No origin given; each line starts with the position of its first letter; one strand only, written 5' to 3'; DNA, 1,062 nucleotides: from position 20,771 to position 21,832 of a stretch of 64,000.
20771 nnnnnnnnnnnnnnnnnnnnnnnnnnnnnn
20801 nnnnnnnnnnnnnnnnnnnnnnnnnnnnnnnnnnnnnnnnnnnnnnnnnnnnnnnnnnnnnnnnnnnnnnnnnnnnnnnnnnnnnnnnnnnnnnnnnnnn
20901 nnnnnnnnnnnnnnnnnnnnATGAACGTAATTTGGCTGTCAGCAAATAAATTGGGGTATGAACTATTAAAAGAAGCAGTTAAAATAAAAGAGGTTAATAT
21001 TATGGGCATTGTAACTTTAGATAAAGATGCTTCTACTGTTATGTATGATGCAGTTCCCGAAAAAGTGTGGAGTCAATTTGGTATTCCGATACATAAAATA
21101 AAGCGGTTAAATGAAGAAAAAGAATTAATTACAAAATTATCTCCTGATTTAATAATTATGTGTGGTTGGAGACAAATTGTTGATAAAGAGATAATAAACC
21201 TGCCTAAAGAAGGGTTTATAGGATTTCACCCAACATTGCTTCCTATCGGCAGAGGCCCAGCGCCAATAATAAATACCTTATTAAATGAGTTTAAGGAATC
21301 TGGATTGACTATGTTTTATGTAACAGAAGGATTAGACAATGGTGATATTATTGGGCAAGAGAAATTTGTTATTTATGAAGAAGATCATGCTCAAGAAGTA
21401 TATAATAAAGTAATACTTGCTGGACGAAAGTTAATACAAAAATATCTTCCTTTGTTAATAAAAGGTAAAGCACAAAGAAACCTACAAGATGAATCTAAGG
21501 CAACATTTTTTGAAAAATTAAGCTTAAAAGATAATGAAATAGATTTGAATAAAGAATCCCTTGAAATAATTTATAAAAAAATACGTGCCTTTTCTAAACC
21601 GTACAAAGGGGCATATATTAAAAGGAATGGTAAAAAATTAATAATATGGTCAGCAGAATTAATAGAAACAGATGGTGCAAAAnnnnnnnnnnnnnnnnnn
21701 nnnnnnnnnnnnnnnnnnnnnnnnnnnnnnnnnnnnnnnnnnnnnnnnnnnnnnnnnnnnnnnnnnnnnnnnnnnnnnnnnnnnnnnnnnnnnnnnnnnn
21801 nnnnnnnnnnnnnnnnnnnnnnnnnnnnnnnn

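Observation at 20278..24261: Folate one-carbon enzymes (FolD plus 5-formyl-THF cyclo-ligase) embedded with a de-N-acetylase and a sugar N-formyltransferase inside a nonulosonic-acid operon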

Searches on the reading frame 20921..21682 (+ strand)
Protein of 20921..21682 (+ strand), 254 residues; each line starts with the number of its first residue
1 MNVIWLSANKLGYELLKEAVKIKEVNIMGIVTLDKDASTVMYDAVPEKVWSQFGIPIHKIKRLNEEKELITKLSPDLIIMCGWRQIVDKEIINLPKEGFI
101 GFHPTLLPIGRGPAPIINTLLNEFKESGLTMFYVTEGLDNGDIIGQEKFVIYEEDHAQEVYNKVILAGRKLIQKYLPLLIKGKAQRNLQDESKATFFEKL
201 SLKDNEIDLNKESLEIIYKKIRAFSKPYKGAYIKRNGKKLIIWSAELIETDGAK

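Call 7: search_protein_families(library=pfam, proteins=[window:20921-21682:+], max_evalue=0.01)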
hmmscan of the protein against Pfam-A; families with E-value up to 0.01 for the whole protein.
window:20921-21682:+ (254 aa): 2 families
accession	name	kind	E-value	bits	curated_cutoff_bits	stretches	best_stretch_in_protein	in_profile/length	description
PF00551.24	Formyl_trans_N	-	9.2e-22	78.1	26.1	1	60-172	65-177/181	Formyl transferase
PF02911.23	Formyl_trans_C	-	4e-07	30.6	21.1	1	199-252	1-52/100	Formyl transferase, C-terminal domain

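Call 8: search_protein_families(library=ncbifam, proteins=[window:20921-21682:+], max_evalue=0.001)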
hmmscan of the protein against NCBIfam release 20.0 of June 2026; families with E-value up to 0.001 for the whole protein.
window:20921-21682:+ (254 aa): 7 families
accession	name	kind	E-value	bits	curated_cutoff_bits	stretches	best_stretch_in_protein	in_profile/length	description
TIGR00460.1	fmt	equivalog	1e-42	146.3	201.5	1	1-252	1-255/315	methionyl-tRNA formyltransferase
NF005998.1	PRK08125.1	equivalog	2.8e-40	138.3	777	1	6-250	6-250/649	bifunctional UDP-4-amino-4-deoxy-L-arabinose formyltransferase/UDP-glucuronic acid oxidase ArnA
NF005414.0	PRK06988.1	equivalog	7.2e-39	133.6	316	1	6-250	8-252/311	formyltransferase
TIGR00639.1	PurN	equivalog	8.1e-15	54.9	150.1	1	67-182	69-187/192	phosphoribosylglycinamide formyltransferase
NF005755.0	PRK07579.1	equivalog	2.9e-13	50.2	238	1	53-242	46-233/245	dTDP-4-amino-4,6-dideoxyglucose formyltransferase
NF004684.0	PRK06027.1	subfamily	1.8e-10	41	223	1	59-170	150-257/286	formyltetrahydrofolate deformylase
TIGR00655.1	PurU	equivalog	6.4e-10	39.1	285.95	1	54-172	132-254/280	formyltetrahydrofolate deformylase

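Call 16: search_solved_structures(query=window:20921-21682:+, max_evalue=0.001, show_alignments=3)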
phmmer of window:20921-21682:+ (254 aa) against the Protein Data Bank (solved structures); distinct sequences matched with E-value up to 0.001: 69 (the best 60 are shown).
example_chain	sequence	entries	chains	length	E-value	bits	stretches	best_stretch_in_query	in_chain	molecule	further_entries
4iqf_A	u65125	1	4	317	1.5e-30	109.5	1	26-248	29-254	Methionyl-tRNA formyltransferase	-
3tqq_A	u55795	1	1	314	1.8e-25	92.9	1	49-249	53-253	Methionyl-tRNA formyltransferase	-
8gjh_A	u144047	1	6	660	1.2e-24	90.2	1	33-248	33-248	Bifunctional polymyxin resistance protein ArnA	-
1fmt_A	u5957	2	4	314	5.4e-24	88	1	45-250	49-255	METHIONYL-TRNA FMET FORMYLTRANSFERASE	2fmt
6pih_A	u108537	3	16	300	1.1e-23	87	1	34-246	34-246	Bifunctional polymyxin resistance protein ArnA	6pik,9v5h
1yrw_A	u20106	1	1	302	1.1e-23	87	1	34-246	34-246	protein ArnA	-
2bln_A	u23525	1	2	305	1.1e-23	87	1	34-246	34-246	PROTEIN YFBG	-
5j63_A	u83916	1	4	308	1.2e-23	86.9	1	34-246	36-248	Bifunctional polymyxin resistance protein ArnA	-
1z7e_A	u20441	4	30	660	6.9e-23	84.4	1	34-246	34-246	protein ArnA | Bifunctional polymyxin resistance protein ArnA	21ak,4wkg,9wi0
4qpd_A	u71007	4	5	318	6.6e-21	77.9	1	9-251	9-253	10-formyltetrahydrofolate dehydrogenase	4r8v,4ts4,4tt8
3r8x_A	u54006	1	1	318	9.4e-21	77.4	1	45-248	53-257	Methionyl-tRNA formyltransferase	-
4qpc_A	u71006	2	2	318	3.2e-20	75.7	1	9-251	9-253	10-formyltetrahydrofolate dehydrogenase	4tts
1s3i_A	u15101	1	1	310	1.7e-19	73.3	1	52-247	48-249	10-formyltetrahydrofolate dehydrogenase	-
7rlt_A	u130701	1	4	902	1.9e-18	69.8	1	54-247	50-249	Cytosolic 10-formyltetrahydrofolate dehydrogenase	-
7rlu_A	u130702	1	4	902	1.9e-18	69.8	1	54-247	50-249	Cytosolic 10-formyltetrahydrofolate dehydrogenase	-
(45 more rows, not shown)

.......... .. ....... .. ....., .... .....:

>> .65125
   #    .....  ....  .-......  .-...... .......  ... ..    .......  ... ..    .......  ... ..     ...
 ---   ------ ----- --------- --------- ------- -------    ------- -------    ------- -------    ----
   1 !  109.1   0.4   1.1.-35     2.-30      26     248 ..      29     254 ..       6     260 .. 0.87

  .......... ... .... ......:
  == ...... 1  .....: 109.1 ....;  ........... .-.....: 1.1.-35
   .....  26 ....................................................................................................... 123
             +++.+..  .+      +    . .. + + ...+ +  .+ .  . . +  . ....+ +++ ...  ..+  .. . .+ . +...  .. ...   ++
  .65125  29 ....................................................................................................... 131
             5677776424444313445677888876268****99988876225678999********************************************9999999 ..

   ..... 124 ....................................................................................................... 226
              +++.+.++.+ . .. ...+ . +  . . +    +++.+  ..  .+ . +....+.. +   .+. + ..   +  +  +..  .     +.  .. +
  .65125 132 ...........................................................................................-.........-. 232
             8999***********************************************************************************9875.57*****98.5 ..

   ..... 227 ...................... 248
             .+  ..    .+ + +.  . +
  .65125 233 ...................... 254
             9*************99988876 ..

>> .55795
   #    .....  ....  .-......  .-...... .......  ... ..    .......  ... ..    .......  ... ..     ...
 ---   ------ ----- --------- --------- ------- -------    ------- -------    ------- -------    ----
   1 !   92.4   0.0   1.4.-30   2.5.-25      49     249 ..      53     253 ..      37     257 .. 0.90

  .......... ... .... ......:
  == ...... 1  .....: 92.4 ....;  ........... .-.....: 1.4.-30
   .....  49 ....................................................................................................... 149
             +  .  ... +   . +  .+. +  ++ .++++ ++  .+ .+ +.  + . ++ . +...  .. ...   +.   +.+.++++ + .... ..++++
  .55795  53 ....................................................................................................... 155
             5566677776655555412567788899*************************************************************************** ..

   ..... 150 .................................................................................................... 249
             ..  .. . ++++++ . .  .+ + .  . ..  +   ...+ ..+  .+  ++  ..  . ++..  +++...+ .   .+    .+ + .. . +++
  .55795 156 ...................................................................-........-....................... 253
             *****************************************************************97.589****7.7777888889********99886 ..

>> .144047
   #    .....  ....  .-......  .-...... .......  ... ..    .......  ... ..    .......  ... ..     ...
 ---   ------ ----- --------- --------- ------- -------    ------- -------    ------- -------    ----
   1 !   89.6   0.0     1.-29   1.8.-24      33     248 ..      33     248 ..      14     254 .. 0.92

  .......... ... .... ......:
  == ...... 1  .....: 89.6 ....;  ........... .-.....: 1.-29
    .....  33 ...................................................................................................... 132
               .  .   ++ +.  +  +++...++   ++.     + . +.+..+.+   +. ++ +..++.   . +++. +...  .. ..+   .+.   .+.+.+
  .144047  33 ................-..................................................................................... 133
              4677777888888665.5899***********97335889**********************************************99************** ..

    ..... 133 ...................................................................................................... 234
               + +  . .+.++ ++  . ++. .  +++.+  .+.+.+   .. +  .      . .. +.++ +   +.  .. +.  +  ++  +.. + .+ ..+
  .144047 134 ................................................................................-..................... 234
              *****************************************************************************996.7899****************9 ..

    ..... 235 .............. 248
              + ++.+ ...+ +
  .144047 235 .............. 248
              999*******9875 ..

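Call 17: find_homologous_proteins(query=window:20921-21682:+, max_evalue=0.00001)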
Query window:20921-21682:+ (254 aa): 386 proteins with E <= 0.00001 among 1257 candidates; the best 120 are listed.
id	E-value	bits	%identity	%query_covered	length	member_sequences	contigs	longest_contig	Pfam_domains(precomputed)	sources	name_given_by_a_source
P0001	1.3e-162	557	100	100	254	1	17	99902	PF00551.25,PF02911.24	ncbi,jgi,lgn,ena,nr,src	ncbi:methionyl-tRNA formyltransferase [Candidatus Woesearchaeota archaeon]|nr:methionyl-tRNA formylt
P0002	1.3e-115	403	75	98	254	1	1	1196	PF00551.25,PF02911.24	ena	-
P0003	2.8e-110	385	67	98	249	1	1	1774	PF00551.25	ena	-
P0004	4.1e-107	375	65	97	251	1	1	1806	PF00551.25,PF02911.24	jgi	-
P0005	3.3e-106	372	66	97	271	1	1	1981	PF00551.25,PF02911.24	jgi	-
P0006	6.3e-106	371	65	97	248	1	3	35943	PF00551.25,PF02911.24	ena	-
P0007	2.9e-105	369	66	97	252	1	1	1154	PF00551.25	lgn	-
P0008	3.2e-105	369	65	98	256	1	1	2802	PF00551.25,PF02911.24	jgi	jgi:methionyl-tRNA formyltransferase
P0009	3.7e-104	365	62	98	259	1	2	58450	PF00551.25,PF02911.24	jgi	jgi:methionyl-tRNA formyltransferase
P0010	4.4e-104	365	65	97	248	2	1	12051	PF00551.25,PF02911.24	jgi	-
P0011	7.6e-104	364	62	98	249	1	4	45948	PF00551.25,PF02911.24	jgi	-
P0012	1.5e-103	363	65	97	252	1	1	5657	PF00551.25,PF02911.24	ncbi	-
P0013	1.7e-103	363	65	97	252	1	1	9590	PF00551.25,PF02911.24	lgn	-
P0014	2.3e-103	363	64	97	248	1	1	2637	PF00551.25,PF02911.24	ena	-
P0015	6.4e-103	361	65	98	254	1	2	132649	PF00551.25,PF02911.24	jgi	jgi:methionyl-tRNA formyltransferase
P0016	8.2e-103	361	66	97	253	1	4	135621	PF00551.25,PF02911.24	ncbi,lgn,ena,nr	ncbi:MAG: hypothetical protein ISS25_02505 [Nanoarchaeota archaeon]|nr:hypothetical protein [DPANN g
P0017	1.0e-102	361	66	97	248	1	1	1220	PF00551.25,PF02911.24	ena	-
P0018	2.3e-102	360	63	97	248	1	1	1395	PF00551.25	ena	-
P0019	2.4e-102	359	64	97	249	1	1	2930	PF00551.25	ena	-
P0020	8.6e-102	358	63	98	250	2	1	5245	PF00551.25,PF02911.24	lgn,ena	-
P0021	1.1e-101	357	65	98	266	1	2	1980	PF00551.25,PF02911.24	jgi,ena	-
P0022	1.7e-101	357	64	98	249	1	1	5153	PF00551.25,PF02911.24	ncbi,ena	-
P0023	2.7e-101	356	63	97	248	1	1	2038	PF00551.25,PF02911.24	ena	-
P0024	2.9e-101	356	63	97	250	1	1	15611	PF00551.25,PF02911.24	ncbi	-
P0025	4.6e-101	355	61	98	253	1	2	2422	PF00551.25,PF02911.24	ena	-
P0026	9.0e-101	354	62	98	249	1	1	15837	PF00551.25,PF02911.24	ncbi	ncbi:MAG: methionyl-tRNA formyltransferase [Candidatus Helarchaeota archaeon]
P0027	9.9e-101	354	64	97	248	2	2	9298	PF00551.25,PF02911.24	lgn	-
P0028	1.1e-100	354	65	91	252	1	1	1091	PF00551.25,PF02911.24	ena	-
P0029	1.3e-100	354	61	97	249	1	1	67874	PF00551.25,PF02911.24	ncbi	-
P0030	1.8e-100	353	63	97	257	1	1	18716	PF00551.25,PF02911.24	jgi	jgi:methionyl-tRNA formyltransferase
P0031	3.6e-100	352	62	97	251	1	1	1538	PF00551.25,PF02911.24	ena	-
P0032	3.9e-100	352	62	98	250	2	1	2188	PF00551.25,PF02911.24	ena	-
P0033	1.8e-99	350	65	97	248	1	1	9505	PF00551.25,PF02911.24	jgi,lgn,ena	-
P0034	1.9e-99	350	63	97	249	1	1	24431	PF00551.25,PF02911.24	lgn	-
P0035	3.7e-99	349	64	97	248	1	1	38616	PF00551.25,PF02911.24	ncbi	ncbi:MAG: formyltransferase family protein [Candidatus Diapherotrites archaeon]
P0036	4.1e-99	349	63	97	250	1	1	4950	PF00551.25,PF02911.24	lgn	-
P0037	4.4e-99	349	61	98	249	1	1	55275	PF00551.25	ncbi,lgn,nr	ncbi:hypothetical protein JXB31_03495 [Candidatus Woesearchaeota archaeon]|nr:hypothetical protein [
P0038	5.3e-99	349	63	98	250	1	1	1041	PF00551.25,PF02911.24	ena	-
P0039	5.3e-99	349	62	97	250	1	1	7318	PF00551.25,PF02911.24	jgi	jgi:methionyl-tRNA formyltransferase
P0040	2.3e-98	346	63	96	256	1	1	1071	PF00551.25,PF02911.24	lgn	-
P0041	7.5e-98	345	63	97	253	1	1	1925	PF00551.25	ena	-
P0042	7.6e-98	345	60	98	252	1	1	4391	PF00551.25,PF02911.24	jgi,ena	-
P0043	9.6e-98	344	60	97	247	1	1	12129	PF00551.25,PF02911.24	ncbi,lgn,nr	ncbi:MAG: formyltransferase family protein [Candidatus Nanoarchaeia archaeon]|nr:formyltransferase f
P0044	1.3e-97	344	60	97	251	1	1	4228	PF00551.25,PF02911.24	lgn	-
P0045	1.6e-97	344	61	97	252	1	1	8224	PF00551.25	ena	-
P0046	3.6e-97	343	61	97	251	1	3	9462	PF00551.25,PF02911.24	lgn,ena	-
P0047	4.2e-97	342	60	98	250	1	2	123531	PF00551.25,PF02911.24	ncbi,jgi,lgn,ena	ncbi:MAG: formyltransferase family protein [Candidatus Margulisiibacteriota bacterium]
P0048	4.7e-97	342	60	97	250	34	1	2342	PF00551.25,PF02911.24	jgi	-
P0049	6.3e-97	342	62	96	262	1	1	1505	PF00551.25,PF02911.24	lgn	-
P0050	2.4e-96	340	59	98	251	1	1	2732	PF00551.25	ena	-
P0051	2.4e-96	340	61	98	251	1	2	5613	PF00551.25,PF02911.24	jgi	jgi:methionyl-tRNA formyltransferase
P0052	2.5e-96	340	61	98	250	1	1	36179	PF00551.25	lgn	-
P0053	2.9e-96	340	62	97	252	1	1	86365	PF00551.25,PF02911.24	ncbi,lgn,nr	ncbi:MAG: formyltransferase family protein [Candidatus Margulisiibacteriota bacterium]|nr:formyltran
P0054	3.3e-96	339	60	98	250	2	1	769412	PF00551.25,PF02911.24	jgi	-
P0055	4.5e-96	339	58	97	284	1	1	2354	PF00551.25,PF02911.24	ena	-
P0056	6.8e-96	338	60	97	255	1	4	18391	PF00551.25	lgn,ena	-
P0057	8.5e-96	338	60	97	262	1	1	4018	PF00551.25,PF02911.24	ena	-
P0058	1.0e-95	338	61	98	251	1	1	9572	PF00551.25,PF02911.24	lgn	-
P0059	1.2e-95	338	61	99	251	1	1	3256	PF00551.25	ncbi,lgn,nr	ncbi:hypothetical protein HY948_03500 [Candidatus Gottesmanbacteria bacterium]|nr:hypothetical prote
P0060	1.5e-95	337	60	97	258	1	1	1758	PF00551.25,PF02911.24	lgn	-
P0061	1.5e-95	337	63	97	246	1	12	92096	PF00551.25,PF02911.24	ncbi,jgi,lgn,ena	jgi:methionyl-tRNA formyltransferase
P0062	3.3e-95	336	60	97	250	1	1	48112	PF00551.25,PF02911.24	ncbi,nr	ncbi:hypothetical protein GF336_05010 [Candidatus Woesearchaeota archaeon]|nr:hypothetical protein [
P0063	4.3e-95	336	59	98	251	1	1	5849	PF00551.25,PF02911.24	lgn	-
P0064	5.0e-95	336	61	97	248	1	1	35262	PF00551.25,PF02911.24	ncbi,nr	ncbi:MAG: hypothetical protein NUV57_01865 [archaeon]|nr:hypothetical protein [archaeon]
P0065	9.2e-95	335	57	98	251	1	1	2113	PF00551.25,PF02911.24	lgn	-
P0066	9.2e-95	335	58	99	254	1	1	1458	PF00551.25,PF02911.24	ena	-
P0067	9.4e-95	335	62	96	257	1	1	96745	PF00551.25,PF02911.24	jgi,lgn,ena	-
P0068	1.3e-94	334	63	96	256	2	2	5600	PF00551.25,PF02911.24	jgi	-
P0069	1.3e-94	334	58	98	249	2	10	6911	PF00551.25,PF02911.24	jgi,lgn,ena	jgi:methionyl-tRNA formyltransferase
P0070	2.1e-94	333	58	98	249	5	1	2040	PF00551.25,PF02911.24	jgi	jgi:methionyl-tRNA formyltransferase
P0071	2.1e-94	333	59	99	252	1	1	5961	PF00551.25,PF02911.24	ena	-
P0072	2.7e-94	333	59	97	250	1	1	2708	PF00551.25,PF02911.24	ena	-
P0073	5.1e-94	332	61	97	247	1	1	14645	PF00551.25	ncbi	-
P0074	8.9e-94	331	56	98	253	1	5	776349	PF00551.25,PF02911.24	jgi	jgi:methionyl-tRNA formyltransferase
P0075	1.0e-93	331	60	97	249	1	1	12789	PF00551.25,PF02911.24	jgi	-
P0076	1.0e-93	331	60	95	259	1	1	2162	PF00551.25,PF02911.24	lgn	-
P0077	1.3e-93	331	57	97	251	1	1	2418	PF00551.25,PF02911.24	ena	-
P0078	1.3e-93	331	60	97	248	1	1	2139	PF00551.25,PF02911.24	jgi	-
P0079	1.4e-93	331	60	97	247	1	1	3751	PF00551.25,PF02911.24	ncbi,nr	ncbi:MAG: hypothetical protein GF311_01370 [Candidatus Lokiarchaeota archaeon]|nr:hypothetical prote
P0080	1.5e-93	331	57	98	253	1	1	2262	PF00551.25,PF02911.24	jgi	jgi:methionyl-tRNA formyltransferase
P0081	1.8e-93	330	59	96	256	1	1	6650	PF00551.25,PF02911.24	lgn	-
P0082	2.9e-93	330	57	97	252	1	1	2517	PF00551.25,PF02911.24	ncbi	-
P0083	3.5e-93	329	58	98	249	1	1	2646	PF00551.25,PF02911.24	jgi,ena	-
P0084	4.4e-93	329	60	98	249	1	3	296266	PF00551.25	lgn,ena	-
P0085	5.2e-93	329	59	97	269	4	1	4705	PF00551.25,PF02911.24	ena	-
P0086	5.2e-93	329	57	99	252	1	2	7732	PF00551.25,PF02911.24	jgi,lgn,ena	-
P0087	5.3e-93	329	59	98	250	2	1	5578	PF00551.25,PF02911.24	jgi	-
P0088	9.6e-93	328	60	97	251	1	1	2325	PF00551.25,PF02911.24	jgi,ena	-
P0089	9.8e-93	328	58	97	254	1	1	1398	PF00551.25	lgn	-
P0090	1.3e-92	328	60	98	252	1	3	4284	PF00551.25,PF02911.24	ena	-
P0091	1.4e-92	327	59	98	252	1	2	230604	PF00551.25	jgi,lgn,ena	-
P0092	1.6e-92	327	58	98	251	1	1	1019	PF00551.25,PF02911.24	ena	-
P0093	1.6e-92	327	58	97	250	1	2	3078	PF00551.25,PF02911.24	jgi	-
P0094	2.1e-92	327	59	98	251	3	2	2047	PF00551.25,PF02911.24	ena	-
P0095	2.6e-92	327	58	100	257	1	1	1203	PF00551.25,PF02911.24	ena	-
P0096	2.6e-92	327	59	99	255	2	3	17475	PF00551.25,PF02911.24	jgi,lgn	jgi:methionyl-tRNA formyltransferase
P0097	4.0e-92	326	54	98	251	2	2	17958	PF00551.25,PF02911.24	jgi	-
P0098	4.8e-92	326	61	96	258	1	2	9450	PF00551.25,PF02911.24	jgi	-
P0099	6.6e-92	325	62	97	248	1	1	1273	PF00551.25,PF02911.24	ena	-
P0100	9.1e-92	325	59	97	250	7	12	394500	PF00551.25,PF02911.24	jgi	-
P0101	1.8e-91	324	57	98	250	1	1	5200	PF00551.25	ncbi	-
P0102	2.3e-91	323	61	97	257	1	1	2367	PF00551.25,PF02911.24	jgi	jgi:methionyl-tRNA formyltransferase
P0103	2.4e-91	323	57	97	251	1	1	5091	PF00551.25,PF02911.24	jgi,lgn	jgi:methionyl-tRNA formyltransferase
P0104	4.5e-91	323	58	97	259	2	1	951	PF00551.25,PF02911.24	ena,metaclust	metaclust:\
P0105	5.0e-91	322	58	96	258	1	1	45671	PF00551.25,PF02911.24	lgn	-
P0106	7.2e-91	322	60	97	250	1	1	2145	PF00551.25,PF02911.24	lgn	-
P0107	9.1e-91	322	58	97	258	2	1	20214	PF00551.25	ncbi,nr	ncbi:hypothetical protein JW868_01590 [Candidatus Woesearchaeota archaeon]|nr:hypothetical protein [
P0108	1.2e-90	321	57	97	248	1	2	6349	PF00551.25,PF02911.24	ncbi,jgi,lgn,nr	ncbi:hypothetical protein HQ529_04855 [Candidatus Woesearchaeota archaeon]|nr:hypothetical protein [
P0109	1.2e-90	321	60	98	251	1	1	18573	PF00551.25,PF02911.24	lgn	-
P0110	1.2e-90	321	60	97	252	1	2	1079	PF00551.25,PF02911.24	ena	-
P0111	1.4e-90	321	61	93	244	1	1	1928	PF00551.25,PF02911.24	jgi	jgi:methionyl-tRNA formyltransferase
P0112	1.6e-90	321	57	96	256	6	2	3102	PF00551.25,PF02911.24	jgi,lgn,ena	-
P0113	1.7e-90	321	58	97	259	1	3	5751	PF00551.25,PF02911.24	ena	-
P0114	1.9e-90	321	59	97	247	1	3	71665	PF00551.25,PF02911.24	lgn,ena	-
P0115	2.1e-90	320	57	98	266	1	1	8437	PF00551.25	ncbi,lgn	-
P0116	2.1e-90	320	59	98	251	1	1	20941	PF00551.25,PF02911.24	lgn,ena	-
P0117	2.3e-90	320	55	98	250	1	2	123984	PF00551.25,PF02911.24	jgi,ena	jgi:methionyl-tRNA formyltransferase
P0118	2.5e-90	320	60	97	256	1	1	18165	PF00551.25,PF02911.24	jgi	-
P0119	2.7e-90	320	59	97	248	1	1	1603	PF00551.25,PF02911.24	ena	-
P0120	2.8e-90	320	58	97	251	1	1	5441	PF00551.25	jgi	-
